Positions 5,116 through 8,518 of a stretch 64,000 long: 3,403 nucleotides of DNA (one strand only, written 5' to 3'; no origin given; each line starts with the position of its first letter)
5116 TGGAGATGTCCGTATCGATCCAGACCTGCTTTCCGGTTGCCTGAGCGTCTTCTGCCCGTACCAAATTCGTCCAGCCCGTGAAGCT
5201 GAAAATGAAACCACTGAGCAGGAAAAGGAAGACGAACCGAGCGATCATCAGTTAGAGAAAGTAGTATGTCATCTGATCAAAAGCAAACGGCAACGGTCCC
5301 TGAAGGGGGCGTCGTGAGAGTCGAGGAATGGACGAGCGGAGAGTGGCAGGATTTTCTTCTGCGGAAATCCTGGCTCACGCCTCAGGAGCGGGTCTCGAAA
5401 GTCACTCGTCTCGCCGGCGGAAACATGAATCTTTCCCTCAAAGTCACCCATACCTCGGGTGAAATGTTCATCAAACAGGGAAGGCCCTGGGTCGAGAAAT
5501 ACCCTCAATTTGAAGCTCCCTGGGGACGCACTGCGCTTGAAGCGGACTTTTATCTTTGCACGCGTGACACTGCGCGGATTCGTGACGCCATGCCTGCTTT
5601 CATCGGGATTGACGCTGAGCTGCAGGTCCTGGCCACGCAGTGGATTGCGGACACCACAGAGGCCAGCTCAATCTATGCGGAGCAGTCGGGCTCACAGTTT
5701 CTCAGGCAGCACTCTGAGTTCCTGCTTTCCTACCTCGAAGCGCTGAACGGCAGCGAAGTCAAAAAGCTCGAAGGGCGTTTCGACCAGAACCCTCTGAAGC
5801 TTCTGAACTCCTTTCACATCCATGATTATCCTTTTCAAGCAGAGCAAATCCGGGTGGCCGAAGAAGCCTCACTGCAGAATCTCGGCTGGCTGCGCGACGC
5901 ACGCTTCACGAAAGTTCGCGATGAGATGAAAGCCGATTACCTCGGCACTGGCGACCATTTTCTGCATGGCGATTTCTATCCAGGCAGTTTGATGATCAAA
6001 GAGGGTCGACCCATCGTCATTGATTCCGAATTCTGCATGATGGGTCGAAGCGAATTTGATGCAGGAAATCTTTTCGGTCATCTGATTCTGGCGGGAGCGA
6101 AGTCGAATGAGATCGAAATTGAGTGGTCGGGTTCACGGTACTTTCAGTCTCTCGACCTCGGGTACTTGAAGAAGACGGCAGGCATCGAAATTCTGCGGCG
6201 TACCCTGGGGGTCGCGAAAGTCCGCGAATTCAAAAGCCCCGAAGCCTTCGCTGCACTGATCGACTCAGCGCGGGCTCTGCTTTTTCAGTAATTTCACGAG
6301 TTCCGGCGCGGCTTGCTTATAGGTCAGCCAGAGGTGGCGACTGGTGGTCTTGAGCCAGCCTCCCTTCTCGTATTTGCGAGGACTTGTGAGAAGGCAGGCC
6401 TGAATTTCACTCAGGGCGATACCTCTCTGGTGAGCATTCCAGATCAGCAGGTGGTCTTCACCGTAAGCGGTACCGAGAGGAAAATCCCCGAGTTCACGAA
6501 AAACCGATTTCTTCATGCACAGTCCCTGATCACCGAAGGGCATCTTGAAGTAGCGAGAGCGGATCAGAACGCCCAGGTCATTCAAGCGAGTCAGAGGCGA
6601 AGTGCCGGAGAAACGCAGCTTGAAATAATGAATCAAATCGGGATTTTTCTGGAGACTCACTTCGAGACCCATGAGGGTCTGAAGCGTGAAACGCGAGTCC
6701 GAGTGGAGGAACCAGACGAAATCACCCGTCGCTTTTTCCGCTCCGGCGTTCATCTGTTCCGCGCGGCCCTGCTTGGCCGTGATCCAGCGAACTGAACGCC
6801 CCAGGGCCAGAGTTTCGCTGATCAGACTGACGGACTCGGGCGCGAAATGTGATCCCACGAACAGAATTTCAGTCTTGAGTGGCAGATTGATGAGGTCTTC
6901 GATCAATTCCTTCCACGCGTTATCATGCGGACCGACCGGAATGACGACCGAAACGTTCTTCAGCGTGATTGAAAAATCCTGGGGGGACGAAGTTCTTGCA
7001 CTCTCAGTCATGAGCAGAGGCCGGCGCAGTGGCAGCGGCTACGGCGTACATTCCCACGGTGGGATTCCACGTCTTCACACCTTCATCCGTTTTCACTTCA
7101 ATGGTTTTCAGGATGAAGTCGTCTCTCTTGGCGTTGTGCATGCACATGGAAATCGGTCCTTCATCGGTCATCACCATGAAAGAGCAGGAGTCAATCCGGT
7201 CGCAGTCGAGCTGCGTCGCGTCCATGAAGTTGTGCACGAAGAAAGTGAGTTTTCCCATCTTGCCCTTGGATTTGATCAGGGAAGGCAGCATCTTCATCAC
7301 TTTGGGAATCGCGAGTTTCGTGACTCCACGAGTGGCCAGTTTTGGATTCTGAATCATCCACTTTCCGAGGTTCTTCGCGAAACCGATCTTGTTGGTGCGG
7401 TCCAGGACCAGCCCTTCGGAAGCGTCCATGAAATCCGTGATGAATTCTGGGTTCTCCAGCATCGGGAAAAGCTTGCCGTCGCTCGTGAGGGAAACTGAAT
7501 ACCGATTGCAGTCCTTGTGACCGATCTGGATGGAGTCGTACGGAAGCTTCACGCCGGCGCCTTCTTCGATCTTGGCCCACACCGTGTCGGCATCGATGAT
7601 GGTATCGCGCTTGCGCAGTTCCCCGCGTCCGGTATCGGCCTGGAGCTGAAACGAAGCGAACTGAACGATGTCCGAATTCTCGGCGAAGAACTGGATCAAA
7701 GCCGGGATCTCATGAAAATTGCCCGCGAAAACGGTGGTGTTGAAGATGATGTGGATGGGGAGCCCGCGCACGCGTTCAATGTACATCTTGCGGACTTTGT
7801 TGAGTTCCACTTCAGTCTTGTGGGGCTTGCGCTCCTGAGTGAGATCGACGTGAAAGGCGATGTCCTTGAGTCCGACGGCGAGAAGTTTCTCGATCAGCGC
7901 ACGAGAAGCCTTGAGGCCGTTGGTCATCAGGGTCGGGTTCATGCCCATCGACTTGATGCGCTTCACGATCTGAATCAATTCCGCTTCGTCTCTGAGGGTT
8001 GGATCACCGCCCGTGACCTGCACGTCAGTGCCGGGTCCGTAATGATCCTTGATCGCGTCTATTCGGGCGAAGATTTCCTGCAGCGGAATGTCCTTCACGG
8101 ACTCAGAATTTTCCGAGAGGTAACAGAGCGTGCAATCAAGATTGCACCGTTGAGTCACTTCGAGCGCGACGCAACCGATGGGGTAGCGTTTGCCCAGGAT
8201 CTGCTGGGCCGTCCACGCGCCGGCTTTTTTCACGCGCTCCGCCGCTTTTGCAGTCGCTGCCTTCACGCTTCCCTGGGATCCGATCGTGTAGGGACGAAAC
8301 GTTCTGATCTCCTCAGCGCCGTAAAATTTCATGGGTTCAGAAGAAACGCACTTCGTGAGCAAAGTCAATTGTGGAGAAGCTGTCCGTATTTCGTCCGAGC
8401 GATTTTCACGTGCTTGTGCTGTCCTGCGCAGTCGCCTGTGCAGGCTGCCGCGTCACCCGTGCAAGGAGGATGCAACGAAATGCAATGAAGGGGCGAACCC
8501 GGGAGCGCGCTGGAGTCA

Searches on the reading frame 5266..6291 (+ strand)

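Call 57: search_protein_families(library=pfam, proteins=[window:5266-6291:+], max_evalue=0.0001)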
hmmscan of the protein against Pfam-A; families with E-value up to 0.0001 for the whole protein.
window:5266-6291:+ (341 aa): 1 family
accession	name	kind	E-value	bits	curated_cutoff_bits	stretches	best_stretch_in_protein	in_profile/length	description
PF01636.29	APH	-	4.4e-05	23.8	23.2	0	178-270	102-210/239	Phosphotransferase enzyme family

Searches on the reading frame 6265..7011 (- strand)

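Call 57: search_protein_families(library=pfam, proteins=[window:6265-7011:-], max_evalue=0.0001)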
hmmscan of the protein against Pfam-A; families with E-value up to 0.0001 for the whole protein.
window:6265-7011:- (248 aa): 1 family
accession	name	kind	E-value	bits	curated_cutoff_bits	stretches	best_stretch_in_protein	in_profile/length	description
PF00535.33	Glycos_transf_2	-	8.7e-08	32.7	23.3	1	21-138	1-122/168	Glycosyl transferase family 2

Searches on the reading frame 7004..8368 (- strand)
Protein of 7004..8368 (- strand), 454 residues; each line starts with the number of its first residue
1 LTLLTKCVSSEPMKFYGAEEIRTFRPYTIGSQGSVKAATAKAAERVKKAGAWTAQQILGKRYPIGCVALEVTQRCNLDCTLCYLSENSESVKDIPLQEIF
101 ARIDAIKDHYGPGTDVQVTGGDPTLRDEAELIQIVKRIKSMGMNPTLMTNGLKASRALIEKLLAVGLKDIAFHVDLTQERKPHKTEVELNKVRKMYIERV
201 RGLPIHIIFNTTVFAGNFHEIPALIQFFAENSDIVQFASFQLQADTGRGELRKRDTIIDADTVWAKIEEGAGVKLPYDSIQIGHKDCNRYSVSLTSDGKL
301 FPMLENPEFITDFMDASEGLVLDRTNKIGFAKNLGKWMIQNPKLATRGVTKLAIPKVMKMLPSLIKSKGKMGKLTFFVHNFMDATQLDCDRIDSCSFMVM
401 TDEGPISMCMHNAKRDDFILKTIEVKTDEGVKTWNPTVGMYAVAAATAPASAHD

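Call 57: search_protein_families(library=pfam, proteins=[window:7004-8368:-], max_evalue=0.0001)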
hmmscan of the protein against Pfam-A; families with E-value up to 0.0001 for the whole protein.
window:7004-8368:- (454 aa): 2 families
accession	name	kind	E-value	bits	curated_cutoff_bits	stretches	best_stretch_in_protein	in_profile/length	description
PF04055.27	Radical_SAM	-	2.2e-14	54.4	29.5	1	70-215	2-152/166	Radical SAM superfamily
PF13353.11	Fer4_12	-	1.2e-06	29.3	22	1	67-184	7-125/137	4Fe-4S single cluster domain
